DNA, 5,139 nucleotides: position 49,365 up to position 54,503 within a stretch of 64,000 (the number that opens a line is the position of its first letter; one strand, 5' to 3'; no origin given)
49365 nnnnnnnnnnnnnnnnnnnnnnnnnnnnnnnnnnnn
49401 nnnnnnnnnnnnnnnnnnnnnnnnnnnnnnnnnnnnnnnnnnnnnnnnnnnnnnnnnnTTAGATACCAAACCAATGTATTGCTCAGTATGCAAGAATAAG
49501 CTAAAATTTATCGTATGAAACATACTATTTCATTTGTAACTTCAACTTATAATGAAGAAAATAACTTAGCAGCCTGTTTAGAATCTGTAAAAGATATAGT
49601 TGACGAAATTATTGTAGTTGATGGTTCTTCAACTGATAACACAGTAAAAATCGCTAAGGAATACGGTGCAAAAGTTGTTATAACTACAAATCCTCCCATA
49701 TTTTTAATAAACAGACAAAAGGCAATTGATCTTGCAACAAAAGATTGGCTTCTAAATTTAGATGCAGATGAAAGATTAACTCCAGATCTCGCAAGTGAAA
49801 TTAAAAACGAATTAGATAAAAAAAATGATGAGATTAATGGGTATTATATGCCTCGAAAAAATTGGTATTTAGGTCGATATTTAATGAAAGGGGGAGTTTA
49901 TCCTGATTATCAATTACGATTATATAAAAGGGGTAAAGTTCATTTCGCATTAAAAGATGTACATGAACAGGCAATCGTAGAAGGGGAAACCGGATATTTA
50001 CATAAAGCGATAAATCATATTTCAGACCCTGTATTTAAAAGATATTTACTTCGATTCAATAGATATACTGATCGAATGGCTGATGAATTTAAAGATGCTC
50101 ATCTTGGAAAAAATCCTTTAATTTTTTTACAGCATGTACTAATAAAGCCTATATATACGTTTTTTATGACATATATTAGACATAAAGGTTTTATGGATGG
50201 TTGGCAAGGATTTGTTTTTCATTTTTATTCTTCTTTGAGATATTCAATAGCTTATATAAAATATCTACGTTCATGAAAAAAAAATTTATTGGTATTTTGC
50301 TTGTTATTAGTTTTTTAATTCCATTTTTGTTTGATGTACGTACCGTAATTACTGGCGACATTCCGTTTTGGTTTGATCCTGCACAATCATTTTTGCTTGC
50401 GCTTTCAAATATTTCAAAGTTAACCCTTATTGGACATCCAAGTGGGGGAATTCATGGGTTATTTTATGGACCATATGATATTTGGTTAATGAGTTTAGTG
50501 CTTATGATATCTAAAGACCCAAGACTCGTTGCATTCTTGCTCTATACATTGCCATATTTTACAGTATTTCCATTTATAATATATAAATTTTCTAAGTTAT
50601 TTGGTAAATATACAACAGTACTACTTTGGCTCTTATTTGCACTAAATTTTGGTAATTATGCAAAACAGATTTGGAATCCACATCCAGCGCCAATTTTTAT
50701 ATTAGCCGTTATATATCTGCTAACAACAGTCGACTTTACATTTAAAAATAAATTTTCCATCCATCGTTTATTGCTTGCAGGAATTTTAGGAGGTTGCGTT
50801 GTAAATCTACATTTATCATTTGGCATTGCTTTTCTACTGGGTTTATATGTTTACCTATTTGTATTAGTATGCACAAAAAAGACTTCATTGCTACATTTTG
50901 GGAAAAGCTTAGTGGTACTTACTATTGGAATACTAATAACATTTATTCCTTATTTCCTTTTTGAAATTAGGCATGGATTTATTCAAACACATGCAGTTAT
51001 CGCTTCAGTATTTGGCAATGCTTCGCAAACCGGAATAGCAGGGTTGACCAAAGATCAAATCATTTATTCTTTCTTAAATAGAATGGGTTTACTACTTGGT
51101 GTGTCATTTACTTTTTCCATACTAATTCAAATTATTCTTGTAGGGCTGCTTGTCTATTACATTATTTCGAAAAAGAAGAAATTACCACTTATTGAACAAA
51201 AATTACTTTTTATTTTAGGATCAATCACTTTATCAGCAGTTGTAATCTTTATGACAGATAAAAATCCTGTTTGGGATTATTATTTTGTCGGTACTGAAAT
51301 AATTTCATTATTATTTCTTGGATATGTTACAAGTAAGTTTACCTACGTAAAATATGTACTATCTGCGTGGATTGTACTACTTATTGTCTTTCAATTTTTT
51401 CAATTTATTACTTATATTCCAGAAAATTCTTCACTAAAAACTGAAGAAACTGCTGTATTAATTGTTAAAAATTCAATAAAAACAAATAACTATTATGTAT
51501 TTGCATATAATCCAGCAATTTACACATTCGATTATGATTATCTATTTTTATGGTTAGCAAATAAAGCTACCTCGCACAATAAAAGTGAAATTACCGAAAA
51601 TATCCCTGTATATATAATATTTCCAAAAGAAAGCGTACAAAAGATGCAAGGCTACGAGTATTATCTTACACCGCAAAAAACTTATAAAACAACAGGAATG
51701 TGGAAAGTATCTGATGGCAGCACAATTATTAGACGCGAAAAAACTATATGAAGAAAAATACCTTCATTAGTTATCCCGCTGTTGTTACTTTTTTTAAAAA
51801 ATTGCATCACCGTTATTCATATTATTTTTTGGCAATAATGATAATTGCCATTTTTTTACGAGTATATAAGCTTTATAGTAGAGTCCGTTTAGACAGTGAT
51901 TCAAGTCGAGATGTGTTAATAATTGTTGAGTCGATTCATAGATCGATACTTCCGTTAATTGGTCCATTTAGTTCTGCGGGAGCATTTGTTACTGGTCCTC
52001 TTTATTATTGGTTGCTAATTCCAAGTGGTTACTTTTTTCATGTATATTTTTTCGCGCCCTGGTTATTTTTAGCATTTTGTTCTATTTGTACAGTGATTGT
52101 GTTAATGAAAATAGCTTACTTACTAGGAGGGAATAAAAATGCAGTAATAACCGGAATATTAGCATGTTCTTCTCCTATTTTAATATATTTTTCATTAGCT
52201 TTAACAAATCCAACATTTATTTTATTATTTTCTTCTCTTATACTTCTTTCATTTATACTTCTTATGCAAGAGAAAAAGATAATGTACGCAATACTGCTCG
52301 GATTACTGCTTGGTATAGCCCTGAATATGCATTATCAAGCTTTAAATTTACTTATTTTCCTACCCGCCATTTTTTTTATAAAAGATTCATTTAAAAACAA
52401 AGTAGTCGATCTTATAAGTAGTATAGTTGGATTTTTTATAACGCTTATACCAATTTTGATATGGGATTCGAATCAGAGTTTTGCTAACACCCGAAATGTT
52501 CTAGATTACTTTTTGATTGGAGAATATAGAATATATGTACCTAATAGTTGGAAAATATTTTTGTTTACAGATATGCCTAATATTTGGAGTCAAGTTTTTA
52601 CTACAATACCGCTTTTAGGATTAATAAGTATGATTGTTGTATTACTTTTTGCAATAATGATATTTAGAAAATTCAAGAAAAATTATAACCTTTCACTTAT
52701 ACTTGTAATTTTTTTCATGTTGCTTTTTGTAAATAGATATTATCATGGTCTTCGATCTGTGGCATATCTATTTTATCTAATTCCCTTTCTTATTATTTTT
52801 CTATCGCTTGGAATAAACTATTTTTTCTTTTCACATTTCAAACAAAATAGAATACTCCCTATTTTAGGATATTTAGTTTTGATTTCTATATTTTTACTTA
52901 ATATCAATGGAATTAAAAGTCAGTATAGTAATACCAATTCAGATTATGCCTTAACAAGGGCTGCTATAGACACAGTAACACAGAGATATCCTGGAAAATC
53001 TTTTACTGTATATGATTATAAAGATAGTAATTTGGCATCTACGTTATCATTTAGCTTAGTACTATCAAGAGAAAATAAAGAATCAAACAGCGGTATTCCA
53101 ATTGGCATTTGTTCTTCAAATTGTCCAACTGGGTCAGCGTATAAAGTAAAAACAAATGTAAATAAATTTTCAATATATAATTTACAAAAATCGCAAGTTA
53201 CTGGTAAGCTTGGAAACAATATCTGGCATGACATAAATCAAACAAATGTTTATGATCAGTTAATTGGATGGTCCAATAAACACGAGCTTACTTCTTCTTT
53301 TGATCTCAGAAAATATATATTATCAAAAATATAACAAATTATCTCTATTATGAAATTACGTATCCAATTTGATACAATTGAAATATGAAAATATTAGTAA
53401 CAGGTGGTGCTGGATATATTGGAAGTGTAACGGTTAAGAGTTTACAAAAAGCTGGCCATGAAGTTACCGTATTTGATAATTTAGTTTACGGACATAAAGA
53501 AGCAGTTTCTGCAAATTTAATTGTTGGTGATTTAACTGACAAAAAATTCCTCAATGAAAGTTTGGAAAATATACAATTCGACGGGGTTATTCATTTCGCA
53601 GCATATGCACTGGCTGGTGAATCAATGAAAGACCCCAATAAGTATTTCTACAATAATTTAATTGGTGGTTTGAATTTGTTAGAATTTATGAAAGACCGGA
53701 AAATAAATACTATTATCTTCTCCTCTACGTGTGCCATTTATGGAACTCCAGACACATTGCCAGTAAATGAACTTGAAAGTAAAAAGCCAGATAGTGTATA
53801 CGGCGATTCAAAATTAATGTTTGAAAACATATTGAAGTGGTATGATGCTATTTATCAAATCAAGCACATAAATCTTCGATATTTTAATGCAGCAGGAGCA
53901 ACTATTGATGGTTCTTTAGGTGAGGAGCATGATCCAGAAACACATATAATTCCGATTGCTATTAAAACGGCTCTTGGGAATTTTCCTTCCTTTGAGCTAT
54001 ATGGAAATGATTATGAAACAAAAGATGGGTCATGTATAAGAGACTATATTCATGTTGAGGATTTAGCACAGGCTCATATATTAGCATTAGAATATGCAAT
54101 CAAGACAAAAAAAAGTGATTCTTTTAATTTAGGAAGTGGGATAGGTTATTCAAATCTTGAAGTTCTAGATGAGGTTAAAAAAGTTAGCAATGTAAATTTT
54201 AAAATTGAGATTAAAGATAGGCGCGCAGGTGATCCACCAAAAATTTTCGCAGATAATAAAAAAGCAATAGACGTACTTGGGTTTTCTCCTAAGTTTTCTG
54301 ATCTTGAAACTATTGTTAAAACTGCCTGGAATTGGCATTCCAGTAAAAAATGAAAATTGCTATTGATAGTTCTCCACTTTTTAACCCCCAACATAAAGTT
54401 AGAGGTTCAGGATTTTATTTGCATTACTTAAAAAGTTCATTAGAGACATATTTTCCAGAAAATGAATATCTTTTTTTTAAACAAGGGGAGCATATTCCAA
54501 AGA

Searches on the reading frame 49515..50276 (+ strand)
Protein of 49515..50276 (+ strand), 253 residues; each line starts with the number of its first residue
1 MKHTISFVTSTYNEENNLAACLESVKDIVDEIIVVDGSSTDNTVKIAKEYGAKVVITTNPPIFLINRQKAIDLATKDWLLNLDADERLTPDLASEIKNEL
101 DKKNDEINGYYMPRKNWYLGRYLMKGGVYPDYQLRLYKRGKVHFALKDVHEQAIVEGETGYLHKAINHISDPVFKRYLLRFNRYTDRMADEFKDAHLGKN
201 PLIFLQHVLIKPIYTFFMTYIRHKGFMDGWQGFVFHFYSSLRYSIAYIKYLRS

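Call 49: search_protein_families(library=pfam, proteins=[window:49515-50276:+], max_evalue=0.001)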
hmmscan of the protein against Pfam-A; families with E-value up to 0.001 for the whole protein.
window:49515-50276:+ (253 aa): 2 families
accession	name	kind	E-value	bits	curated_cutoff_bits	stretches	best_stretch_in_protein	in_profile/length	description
PF00535.33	Glycos_transf_2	-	2.9e-23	83.1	23.3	1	6-126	1-129/168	Glycosyl transferase family 2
PF13704.12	Glyco_tranf_2_4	-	5.1e-06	27.3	27.5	1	13-89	2-85/98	Glycosyl transferase family 2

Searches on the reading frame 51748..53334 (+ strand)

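Call 49: search_protein_families(library=pfam, proteins=[window:51748-53334:+], max_evalue=0.001)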
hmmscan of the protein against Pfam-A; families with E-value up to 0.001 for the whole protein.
window:51748-53334:+ (528 aa): 1 family
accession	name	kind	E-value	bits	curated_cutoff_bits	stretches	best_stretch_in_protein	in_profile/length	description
PF13231.12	PMT_2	-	1.4e-07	32.3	26.1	1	83-239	3-160/160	Dolichyl-phosphate-mannose-protein mannosyltransferase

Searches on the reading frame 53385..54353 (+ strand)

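Call 49: search_protein_families(library=pfam, proteins=[window:53385-54353:+], max_evalue=0.001)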
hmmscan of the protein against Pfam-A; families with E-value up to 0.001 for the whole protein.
window:53385-54353:+ (322 aa): 6 families
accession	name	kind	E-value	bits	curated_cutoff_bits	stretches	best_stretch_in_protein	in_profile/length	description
PF01370.27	Epimerase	-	9.1e-56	189.4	20.9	1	3-250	1-240/240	NAD dependent epimerase/dehydratase family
PF16363.11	GDP_Man_Dehyd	-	1.2e-47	163.4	27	1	4-306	1-325/332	GDP-mannose 4,6 dehydratase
PF01073.25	3Beta_HSD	-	1.3e-15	57.6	22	1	4-149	1-156/280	3-beta hydroxysteroid dehydrogenase/isomerase family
PF04321.23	RmlD_sub_bind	-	9.4e-13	48.3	27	1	1-151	1-137/287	RmlD substrate binding domain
PF02719.21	Polysacc_synt_2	-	3.9e-10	39.8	20.2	1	3-171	1-173/293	Polysaccharide biosynthesis protein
PF13460.12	NAD_binding_10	-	2.1e-05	24.9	27.2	1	7-139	1-121/184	NAD(P)H-binding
